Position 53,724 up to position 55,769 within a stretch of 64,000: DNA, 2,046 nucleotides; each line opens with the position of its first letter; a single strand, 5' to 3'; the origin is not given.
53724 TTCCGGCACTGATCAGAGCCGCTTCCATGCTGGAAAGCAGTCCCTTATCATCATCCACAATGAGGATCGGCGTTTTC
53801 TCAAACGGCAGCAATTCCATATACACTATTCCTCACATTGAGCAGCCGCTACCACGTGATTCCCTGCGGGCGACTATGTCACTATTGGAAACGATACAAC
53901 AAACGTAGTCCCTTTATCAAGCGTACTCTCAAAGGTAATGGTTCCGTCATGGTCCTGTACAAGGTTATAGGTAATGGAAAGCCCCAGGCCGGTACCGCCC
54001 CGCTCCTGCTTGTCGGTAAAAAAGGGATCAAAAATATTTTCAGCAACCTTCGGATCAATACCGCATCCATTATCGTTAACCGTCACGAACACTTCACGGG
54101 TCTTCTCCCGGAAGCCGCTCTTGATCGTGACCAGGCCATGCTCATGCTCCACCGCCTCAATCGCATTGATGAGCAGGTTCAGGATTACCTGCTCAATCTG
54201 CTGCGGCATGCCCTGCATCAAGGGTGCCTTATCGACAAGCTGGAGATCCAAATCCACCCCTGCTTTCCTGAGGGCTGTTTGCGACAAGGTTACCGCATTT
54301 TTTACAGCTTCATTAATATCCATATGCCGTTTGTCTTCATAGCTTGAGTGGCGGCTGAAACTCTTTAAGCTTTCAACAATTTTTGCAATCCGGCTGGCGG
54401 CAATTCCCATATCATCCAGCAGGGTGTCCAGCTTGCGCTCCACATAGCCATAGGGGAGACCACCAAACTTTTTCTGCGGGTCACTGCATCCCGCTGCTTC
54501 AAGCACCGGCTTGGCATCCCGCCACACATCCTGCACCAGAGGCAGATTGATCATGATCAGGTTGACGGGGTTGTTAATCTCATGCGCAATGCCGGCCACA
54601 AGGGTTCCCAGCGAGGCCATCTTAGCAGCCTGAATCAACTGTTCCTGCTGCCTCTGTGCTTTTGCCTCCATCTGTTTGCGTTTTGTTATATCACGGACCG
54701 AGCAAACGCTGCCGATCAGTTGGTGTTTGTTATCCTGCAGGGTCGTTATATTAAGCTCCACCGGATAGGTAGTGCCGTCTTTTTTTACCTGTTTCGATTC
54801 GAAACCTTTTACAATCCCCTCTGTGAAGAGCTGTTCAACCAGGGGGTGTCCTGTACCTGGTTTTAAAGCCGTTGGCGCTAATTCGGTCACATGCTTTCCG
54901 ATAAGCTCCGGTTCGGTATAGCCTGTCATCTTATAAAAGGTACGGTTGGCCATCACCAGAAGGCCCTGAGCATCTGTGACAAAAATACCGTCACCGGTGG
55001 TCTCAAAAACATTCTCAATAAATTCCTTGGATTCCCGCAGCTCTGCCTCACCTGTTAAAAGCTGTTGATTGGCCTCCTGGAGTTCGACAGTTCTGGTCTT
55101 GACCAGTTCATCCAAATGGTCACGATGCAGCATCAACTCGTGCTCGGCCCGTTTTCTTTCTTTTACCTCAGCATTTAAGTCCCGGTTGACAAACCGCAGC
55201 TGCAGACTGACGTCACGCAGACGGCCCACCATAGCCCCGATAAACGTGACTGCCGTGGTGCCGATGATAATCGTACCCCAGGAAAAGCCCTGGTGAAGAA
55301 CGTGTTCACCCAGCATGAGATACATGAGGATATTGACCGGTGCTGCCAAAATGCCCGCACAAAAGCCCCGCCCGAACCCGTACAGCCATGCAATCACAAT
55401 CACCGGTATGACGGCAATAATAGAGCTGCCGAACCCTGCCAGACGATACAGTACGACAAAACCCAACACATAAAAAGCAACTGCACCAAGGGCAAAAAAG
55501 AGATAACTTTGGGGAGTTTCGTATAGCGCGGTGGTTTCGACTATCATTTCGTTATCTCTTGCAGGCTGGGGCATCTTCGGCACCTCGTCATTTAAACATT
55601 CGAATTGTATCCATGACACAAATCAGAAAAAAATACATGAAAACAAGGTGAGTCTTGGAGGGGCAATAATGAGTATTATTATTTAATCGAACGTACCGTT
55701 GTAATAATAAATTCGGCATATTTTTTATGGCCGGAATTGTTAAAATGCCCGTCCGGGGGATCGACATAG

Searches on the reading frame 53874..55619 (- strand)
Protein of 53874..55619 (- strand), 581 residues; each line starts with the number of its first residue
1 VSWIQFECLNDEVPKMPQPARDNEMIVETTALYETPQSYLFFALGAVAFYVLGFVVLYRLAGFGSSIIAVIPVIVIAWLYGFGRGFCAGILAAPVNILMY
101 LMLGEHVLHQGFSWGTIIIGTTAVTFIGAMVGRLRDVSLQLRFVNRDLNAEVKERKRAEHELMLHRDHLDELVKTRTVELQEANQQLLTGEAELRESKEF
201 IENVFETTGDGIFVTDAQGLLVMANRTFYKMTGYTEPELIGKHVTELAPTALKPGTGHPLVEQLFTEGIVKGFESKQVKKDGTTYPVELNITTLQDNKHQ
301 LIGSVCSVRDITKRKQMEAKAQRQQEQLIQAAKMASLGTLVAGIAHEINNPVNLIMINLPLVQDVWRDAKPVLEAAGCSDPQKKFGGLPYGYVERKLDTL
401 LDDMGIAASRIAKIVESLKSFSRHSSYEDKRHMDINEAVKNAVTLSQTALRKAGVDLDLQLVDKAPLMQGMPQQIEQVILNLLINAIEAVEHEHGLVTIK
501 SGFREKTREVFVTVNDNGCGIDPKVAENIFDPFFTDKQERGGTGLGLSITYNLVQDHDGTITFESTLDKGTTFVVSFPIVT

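Call 21: search_protein_families(library=pfam, proteins=[window:53874-55619:-], max_evalue=0.001)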
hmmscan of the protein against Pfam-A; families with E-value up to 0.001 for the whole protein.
window:53874-55619:- (581 aa): 9 families
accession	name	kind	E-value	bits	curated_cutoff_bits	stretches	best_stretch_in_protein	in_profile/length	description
PF02518.31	HATPase_c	-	9.1e-26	90.9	26.4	1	472-579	3-109/111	Histidine kinase-, DNA gyrase B-, and HSP90-like ATPase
PF13426.13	PAS_9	-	1e-16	61.5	27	1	210-313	2-103/103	PAS domain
PF00989.32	PAS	-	1.9e-15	57.3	22.6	1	200-311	2-113/113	PAS fold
PF08448.16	PAS_4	-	1.8e-10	41.5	23.1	1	205-316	1-110/110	PAS fold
PF13188.13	PAS_8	-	5e-08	33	21.8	1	199-242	1-45/65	PAS domain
PF00512.31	HisKA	-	1.8e-05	25.1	26.9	0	337-364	2-29/66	His Kinase A (phospho-acceptor) domain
PF14501.12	HATPase_c_5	-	3.2e-05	24.2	22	1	474-565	5-90/102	GHKL domain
PF12860.13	PAS_7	-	0.00016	22.2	27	1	209-318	5-114/115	PAS fold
PF13581.12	HATPase_c_2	-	0.00043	20.7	27.4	0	481-557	38-112/127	Histidine kinase-like ATPase domain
